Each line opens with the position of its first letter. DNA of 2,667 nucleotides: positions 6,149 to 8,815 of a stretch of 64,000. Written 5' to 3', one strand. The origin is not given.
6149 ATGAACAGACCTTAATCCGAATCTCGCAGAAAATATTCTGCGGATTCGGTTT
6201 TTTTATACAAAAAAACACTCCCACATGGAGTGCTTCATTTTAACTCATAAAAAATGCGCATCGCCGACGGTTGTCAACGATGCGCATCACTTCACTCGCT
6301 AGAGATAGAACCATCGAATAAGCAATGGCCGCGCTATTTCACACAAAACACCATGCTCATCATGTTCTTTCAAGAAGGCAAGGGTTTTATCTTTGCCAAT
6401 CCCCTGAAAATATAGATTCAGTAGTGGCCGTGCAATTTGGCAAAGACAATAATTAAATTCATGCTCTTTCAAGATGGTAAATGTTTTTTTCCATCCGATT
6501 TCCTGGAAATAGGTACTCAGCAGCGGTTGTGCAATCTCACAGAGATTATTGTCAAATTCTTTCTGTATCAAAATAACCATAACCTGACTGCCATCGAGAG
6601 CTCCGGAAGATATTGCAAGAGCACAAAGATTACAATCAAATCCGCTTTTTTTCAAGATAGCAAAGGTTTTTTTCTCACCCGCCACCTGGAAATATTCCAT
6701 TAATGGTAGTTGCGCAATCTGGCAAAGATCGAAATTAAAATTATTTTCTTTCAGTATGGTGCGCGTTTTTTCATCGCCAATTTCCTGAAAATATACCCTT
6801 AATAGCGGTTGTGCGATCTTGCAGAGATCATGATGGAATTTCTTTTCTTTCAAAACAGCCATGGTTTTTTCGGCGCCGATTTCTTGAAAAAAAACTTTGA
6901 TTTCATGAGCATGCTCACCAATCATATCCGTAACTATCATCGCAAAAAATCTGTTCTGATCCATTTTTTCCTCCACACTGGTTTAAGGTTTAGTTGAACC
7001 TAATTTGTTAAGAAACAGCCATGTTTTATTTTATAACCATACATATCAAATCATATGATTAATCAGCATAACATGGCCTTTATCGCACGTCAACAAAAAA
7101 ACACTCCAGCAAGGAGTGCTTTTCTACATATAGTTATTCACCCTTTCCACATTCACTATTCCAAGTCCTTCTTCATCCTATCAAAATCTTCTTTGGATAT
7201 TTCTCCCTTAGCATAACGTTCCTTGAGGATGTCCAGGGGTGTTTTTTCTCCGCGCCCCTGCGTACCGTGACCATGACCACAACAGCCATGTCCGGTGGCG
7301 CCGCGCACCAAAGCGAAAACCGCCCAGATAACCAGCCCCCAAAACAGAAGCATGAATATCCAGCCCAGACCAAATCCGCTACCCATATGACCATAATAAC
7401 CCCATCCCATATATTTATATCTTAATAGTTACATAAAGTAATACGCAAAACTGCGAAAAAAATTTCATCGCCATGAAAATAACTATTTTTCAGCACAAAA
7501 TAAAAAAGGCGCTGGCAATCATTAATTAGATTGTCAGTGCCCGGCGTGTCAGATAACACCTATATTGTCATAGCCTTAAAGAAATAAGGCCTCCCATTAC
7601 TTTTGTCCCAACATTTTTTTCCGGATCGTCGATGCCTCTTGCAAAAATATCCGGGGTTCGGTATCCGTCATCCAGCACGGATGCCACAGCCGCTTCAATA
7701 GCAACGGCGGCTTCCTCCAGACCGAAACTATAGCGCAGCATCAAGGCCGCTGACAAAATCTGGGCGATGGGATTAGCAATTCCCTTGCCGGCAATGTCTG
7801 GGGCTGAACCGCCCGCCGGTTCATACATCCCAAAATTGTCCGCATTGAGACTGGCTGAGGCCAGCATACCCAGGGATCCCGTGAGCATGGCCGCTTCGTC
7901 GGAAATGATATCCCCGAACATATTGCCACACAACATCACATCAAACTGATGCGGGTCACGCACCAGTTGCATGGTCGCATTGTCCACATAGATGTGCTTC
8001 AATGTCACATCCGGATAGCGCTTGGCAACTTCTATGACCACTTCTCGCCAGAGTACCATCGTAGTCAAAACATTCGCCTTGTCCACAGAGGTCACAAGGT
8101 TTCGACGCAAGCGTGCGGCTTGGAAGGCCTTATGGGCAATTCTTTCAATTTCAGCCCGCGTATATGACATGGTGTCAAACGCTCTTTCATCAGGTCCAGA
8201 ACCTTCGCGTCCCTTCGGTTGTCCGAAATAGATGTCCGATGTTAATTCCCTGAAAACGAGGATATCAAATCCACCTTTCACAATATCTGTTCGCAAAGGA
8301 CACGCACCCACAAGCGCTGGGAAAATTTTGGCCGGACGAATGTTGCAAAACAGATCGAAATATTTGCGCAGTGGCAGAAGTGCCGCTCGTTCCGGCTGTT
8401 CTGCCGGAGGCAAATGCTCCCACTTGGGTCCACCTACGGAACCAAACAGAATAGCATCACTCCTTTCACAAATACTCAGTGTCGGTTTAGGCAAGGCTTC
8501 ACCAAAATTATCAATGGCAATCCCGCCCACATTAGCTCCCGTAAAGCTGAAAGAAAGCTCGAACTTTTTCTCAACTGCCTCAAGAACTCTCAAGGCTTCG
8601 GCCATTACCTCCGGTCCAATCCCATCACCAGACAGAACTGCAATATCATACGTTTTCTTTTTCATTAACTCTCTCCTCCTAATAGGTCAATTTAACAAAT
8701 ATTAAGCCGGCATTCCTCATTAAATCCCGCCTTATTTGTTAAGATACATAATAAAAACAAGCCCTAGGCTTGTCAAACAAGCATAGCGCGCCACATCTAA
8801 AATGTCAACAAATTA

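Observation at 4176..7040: Duplicated paralog pair of ~38-aa tandem-repeat proteins, copied together with terminator and promoter regions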

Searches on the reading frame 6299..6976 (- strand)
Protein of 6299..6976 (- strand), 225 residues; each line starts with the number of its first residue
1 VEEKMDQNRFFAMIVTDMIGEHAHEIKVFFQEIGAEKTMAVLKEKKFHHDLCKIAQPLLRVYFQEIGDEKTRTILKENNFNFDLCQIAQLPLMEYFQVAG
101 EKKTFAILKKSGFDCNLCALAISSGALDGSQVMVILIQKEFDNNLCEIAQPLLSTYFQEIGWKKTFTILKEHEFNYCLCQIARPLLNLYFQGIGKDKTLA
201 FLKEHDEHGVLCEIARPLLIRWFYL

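Call 3: search_protein_families(library=pfam, proteins=[window:6299-6976:-], max_evalue=1)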
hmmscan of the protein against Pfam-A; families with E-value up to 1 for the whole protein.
window:6299-6976:- (225 aa): 5 families
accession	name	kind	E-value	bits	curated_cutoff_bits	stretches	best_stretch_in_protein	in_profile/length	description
PF15749.10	MRNIP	-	0.0013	19.9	27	1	41-78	15-51/106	MRN-interacting protein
PF22413.2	OGT_N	-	0.0057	17.1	27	1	44-74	41-69/72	Methylated DNA-protein cysteine MeTransferase OGT N-terminal domain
PF00140.25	Sigma70_r1_2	-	0.064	13.7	22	0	59-67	3-11/34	Sigma-70 factor, region 1.2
PF17793.6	AHD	-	0.071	13.6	27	0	70-87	31-48/61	ANC1 homology domain (AHD)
PF00019.25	TGF_beta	-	0.19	12.9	27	0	155-178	9-32/104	Transforming growth factor beta like domain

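Call 11: list_cluster_members(proteins=[P0001, window:6299-6976:-, window:6299-6964:-])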
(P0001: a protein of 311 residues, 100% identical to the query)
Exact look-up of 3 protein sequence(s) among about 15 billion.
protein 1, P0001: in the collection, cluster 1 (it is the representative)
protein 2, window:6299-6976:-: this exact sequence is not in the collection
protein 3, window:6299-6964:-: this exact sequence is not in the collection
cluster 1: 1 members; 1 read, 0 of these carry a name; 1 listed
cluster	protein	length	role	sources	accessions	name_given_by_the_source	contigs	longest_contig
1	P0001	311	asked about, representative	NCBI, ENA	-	-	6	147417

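Call 21: search_protein_families(library=ncbifam, proteins=[window:6299-6976:-], max_evalue=0.001)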
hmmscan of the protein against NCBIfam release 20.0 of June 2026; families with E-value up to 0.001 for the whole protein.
window:6299-6976:- (225 aa): 0 families

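Call 51: predict_structure(alignment_id=A5)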
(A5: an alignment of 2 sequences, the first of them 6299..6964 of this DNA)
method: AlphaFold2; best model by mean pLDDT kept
length: 221 residues; sequences in the alignment: 2
mean_pLDDT: 89.0   pTM: 0.75
mean pLDDT of the five models: 89.0, 87.5, 87.3, 86.8, 86.0
residues with pLDDT >= 90: 117; 70-90: 103; 50-70: 1; < 50: 0
segments of 3 or more residues with pLDDT < 50: none
pLDDT, mean of each block of 10 residues (from residue 1): 78 85 92 91 88 92 86 86 88 90 90 91 93 91 92 91 91 91 90 92 85 89 68
secondary structure, 60 per line:
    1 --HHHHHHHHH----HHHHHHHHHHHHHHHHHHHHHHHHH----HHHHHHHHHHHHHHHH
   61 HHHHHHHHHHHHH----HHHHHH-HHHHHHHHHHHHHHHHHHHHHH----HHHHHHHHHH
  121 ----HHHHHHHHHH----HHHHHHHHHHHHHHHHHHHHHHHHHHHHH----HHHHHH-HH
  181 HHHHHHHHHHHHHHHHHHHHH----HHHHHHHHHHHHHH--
elements in order: H3-11 H16-40 H45-73 H78-83 H85-106 H111-120 H125-134 H139-167 H172-177 H179-201 H206-219
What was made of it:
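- Closest known: Alpha-solenoid helical-hairpin repeat proteins. Different: In the B model one long, kinked helix of about 29 aa spans the unit boundary, rather than two equal helices per unit (call 51).
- The fold prediction is confident (call 51).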

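Call 55: fold_search(model_id=the predicted structure, library=pdb)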
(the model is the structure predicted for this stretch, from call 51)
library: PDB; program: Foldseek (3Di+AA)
matches with E <= 10: 81; with E <= 0.001: 0
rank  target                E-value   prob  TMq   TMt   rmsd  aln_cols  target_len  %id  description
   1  8fit_C                6.6e-01  0.12  0.17  0.17  15.5       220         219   15  Multi-state design of two-state switchable hinge proteins (released 2023-08-16)
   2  7mwr_B                6.9e-01  0.08  0.13  0.13  17.6       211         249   20  Structure of De Novo designed beta sheet heterodimer LHD101A53/B4 (released 2022-01-19)
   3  8fit_A                7.9e-01  0.13  0.17  0.16  17.8       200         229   20  Multi-state design of two-state switchable hinge proteins (released 2023-08-16)
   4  6e9t_A                1.0e+00  0.09  0.16  0.16  17.2       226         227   14  DHF58 filament (released 2018-11-21)
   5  5cwm                  1.4e+00  0.08  0.16  0.16  16.2       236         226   13  Crystal structure of de novo designed helical repeat protein DHR64 (released 2015-12-16)
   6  6e9z_A                1.5e+00  0.06  0.15  0.15  16.8       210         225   15  DHF119 filament (released 2018-11-21)
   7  1ft1_A                1.5e+00  0.69  0.49  0.37   5.8       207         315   14  CRYSTAL STRUCTURE OF PROTEIN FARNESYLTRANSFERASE AT 2.25 ANGSTROMS RESOLUTION (released 1998-03-18)
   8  8e12_B                1.6e+00  0.06  0.15  0.18  16.9       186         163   18  Homotrimeric variant of tcTRP9, BGL14 (released 2023-04-12)
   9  8g9j                  2.1e+00  0.06  0.15  0.16  17.2       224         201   15  Geometrically programmable nanomaterial construction using regularized protein building blocks (released 2024-03-13)
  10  1o1r_A                2.2e+00  0.51  0.49  0.37   8.3       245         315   11  Structure of FPT bound to GGPP (released 2003-05-06)
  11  8qp5_D                2.3e+00  0.12  0.27  0.28  12.6       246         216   12  Release Complex: BAM bound EspP (SurA released) (released 2024-09-25)
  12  9d92_A                2.4e+00  0.11  0.23  0.23  13.8       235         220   14  Structure of Z4 c3i (released 2026-01-21)
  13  6w2q                  2.5e+00  0.07  0.19  0.20  15.4       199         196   15  Junction 34, DHR53-DHR4 (released 2020-04-15)
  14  5osi_E                2.7e+00  0.09  0.26  0.21  13.3       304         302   14  Structure of retromer VPS29-VPS35C subunits complexed with RidL harpin loop (163-176) (released 2017-12-13)
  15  8r0a_N                2.9e+00  0.41  0.43  0.16   6.6       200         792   12  Cryo-EM structure of the cross-exon pre-B+5'ss complex (released 2024-05-22)
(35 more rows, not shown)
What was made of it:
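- Closest known: Alpha-solenoid helical-hairpin repeat proteins. Same: The best structural superposition is on the farnesyltransferase alpha subunit (TM 0.49, 207 columns; call 55).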

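Call 61: search_protein_families(library=padloc, proteins=[window:6299-6964:-], max_evalue=1)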
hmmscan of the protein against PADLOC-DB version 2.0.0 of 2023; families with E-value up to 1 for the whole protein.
window:6299-6964:- (221 aa): 0 families

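Call 62: search_protein_families(library=phrogs, proteins=[window:6299-6964:-], max_evalue=1)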
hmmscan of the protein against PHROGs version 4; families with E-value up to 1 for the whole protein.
window:6299-6964:- (221 aa): 0 families

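Call 64: fold_search(model_id=the predicted structure, library=viral)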
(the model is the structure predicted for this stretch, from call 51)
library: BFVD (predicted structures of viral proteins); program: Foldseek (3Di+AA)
matches with E <= 10: 41; with E <= 0.001: 0
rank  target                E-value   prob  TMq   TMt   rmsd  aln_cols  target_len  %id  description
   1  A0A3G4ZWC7            1.3e+00  0.12  0.22  0.21  13.9       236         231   11  Sel1 repeat family protein [Faunusvirus sp.]
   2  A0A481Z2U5            1.9e+00  0.10  0.24  0.17  10.5       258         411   11  Uncharacterized protein [Pithovirus LCPAC101]
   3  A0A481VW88            2.3e+00  0.01  0.09  0.03  24.1       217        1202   17  Tape measure protein [Microbacterium phage Fireman]
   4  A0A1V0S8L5            2.5e+00  0.20  0.35  0.27   9.7       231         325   11  Tetratricopeptide repeat protein [Catovirus CTV1]
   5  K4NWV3                2.5e+00  0.04  0.15  0.04  25.7       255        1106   12  Structural protein [Sulfolobales Mexican rod-shaped virus 1]
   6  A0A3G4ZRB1            2.6e+00  0.18  0.32  0.16  11.2       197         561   12  RING-type domain-containing protein [Dasosvirus sp.]
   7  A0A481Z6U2            3.0e+00  0.08  0.20  0.12  11.8       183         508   15  Importin beta binding domain protein [Pithovirus LCPAC302]
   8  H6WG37                3.6e+00  0.10  0.30  0.20  10.5       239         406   11  Uncharacterized protein [Cyanophage S-TIM5]
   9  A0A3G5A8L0            3.6e+00  0.07  0.23  0.11  14.8       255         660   14  Dynamin family GTPase [Hyperionvirus sp.]
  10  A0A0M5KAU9            3.9e+00  0.07  0.24  0.17  11.1       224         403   16  (no name in the UniProt tables at hand)
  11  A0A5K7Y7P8            3.9e+00  0.04  0.19  0.10  14.9       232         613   13  Uncharacterized protein [Abalone asfa-like virus]
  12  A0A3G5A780            4.1e+00  0.07  0.24  0.19  12.9       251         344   11  Tetratricopeptide repeat protein [Hyperionvirus sp.]
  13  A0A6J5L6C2            4.1e+00  0.06  0.19  0.20  19.6       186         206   13  Uncharacterized protein [uncultured Caudovirales phage]
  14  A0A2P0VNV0            4.5e+00  0.13  0.27  0.21   8.5       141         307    9  Uncharacterized protein [Tetraselmis virus 1]
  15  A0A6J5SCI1            4.5e+00  0.04  0.19  0.09  19.7       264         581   14  Uncharacterized protein [uncultured Caudovirales phage]
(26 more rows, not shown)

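Call 75: find_homologous_proteins(query=window:6302-6976:-, max_evalue=0.01)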
Query seq(225 aa) (225 aa): 1 proteins with E <= 0.01 among 194 candidates.
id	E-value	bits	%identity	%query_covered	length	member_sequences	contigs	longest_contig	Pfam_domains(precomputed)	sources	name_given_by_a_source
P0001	7.9e-100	351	48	99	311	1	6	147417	PF09189.16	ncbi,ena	-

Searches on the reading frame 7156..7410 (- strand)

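Call 3: search_protein_families(library=pfam, proteins=[window:7156-7410:-], max_evalue=1)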
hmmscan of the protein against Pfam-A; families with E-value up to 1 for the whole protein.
window:7156-7410:- (84 aa): 4 families
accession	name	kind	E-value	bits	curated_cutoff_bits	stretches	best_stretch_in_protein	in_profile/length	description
PF09851.14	SHOCT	-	3.6e-11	42.9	27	1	57-83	1-27/28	Short C-terminal domain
PF05120.17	GvpG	-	0.0053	17.3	30.6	1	59-83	37-61/67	Gas vesicle protein G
PF18495.6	VbhA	-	0.1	13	25.9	1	63-78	27-42/47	Antitoxin VbhA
PF10917.13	Fungus-induced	-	0.21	12.4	24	1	23-55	3-40/50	Fungus-induced protein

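Call 61: search_protein_families(library=padloc, proteins=[window:7156-7410:-], max_evalue=1)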
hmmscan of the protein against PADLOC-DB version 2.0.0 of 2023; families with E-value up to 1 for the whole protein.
window:7156-7410:- (84 aa): 0 families

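Call 62: search_protein_families(library=phrogs, proteins=[window:7156-7410:-], max_evalue=1)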
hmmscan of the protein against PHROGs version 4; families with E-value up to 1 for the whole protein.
window:7156-7410:- (84 aa): 2 families
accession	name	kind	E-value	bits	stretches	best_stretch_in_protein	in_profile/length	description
phrog_21421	-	integration and excision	0.22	12.4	1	39-77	85-123/144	integrase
phrog_27196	-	unknown function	0.66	11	1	20-39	25-43/59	-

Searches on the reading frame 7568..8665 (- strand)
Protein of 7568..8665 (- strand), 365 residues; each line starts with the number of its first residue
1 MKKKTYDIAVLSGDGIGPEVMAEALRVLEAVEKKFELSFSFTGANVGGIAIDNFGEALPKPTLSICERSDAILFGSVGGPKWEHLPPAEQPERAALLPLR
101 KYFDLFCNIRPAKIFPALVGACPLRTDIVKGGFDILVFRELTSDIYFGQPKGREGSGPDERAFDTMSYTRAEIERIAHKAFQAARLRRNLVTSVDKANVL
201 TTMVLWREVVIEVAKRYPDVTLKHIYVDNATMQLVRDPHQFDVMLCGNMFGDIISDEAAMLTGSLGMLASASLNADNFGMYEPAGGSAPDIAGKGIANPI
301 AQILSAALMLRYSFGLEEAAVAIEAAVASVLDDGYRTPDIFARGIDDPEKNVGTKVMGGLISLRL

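Call 28: find_related_loci(query=window:7568-8665:-, collection=genome_contigs, flank=10000)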
Query window:7568-8665:- (365 aa) in genome_contigs; peptide patterns used: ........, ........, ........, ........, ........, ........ (x = any residue, [..] = any of these).
599 stretches matched a pattern (row limit reached: there are more); 550 encode a relative of the query (tblastn E <= 1e-3); the best 80 are kept; 80 distinct loci.
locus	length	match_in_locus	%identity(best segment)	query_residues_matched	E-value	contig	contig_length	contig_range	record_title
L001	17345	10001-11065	78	3-361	0e+0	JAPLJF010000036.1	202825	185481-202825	MAG: Deltaproteobacteria bacterium isolate LacPavin_0920_WC70_MAG_51_65 LacPavin_0920_WC70_scaffold_690243, whole genome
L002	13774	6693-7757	78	3-361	0e+0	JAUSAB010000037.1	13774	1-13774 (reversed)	MAG: Desulfocapsaceae bacterium isolate E6_concoct.bin.65_sub E6_k141_299161, whole genome shotgun sequence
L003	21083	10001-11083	77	1-361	0e+0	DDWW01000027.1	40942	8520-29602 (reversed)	MAG TPA_asm: Desulfobulbaceae bacterium UBA2276 UBA2276_contig_5551, whole genome shotgun sequence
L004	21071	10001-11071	76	1-365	0e+0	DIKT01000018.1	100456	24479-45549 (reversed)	MAG TPA_asm: Desulfobulbaceae bacterium UBA5611 UBA5611_contig_8193, whole genome shotgun sequence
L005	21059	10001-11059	77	1-361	0e+0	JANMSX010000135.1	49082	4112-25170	MAG: Desulfobulbaceae bacterium isolate SOY_29_metabat_314 SOY_29_k141_2602061, whole genome shotgun sequence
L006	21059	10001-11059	78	1-361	0e+0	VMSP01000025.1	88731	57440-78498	MAG: Desulfocapsa sp. isolate N3_15 k141_107978, whole genome shotgun sequence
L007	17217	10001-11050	78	8-361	0e+0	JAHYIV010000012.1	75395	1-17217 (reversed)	MAG: Desulfoarculaceae bacterium isolate KA05 NODE_188_length_75395_cov_18.747994, whole genome shotgun sequence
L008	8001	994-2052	77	1-361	0e+0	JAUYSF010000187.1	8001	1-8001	MAG: Desulfoprunum sp. isolate C5_metabat.bin.56 C5_k141_160039, whole genome shotgun sequence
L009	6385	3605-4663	77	1-361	0e+0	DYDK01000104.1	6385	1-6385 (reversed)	MAG TPA_asm: Desulfocapsa sp. isolate IMS_BF NODE_2918_length_6392_cov_155.025, whole genome shotgun sequence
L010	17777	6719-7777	77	1-361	0e+0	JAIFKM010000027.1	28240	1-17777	MAG: Desulfobulbaceae bacterium isolate bin_102 scaffold_1038, whole genome shotgun sequence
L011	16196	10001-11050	78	8-361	0e+0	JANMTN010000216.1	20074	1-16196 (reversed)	MAG: Desulfobulbaceae bacterium isolate SOY_29_metabat_160 SOY_29_k141_2313125, whole genome shotgun sequence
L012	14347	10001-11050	79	8-361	0e+0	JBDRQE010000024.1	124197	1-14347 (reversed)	MAG: Pseudomonadota bacterium isolate MEGAHIT-group-2.20 k141_41367, whole genome shotgun sequence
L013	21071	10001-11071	75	1-365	0e+0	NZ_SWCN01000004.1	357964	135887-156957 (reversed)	Desulforhopalus sp. IMCC35007 NODE_4_length_357964_cov_75.348298, whole genome shotgun sequence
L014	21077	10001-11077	78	2-361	0e+0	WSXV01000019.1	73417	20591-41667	MAG: Desulfobulbaceae bacterium isolate X3_MetaBAT.10 scaffold_651, whole genome shotgun sequence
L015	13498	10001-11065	78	3-361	0e+0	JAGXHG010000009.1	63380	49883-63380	MAG: Desulfobulbaceae bacterium isolate LH_M57 k141_465301, whole genome shotgun sequence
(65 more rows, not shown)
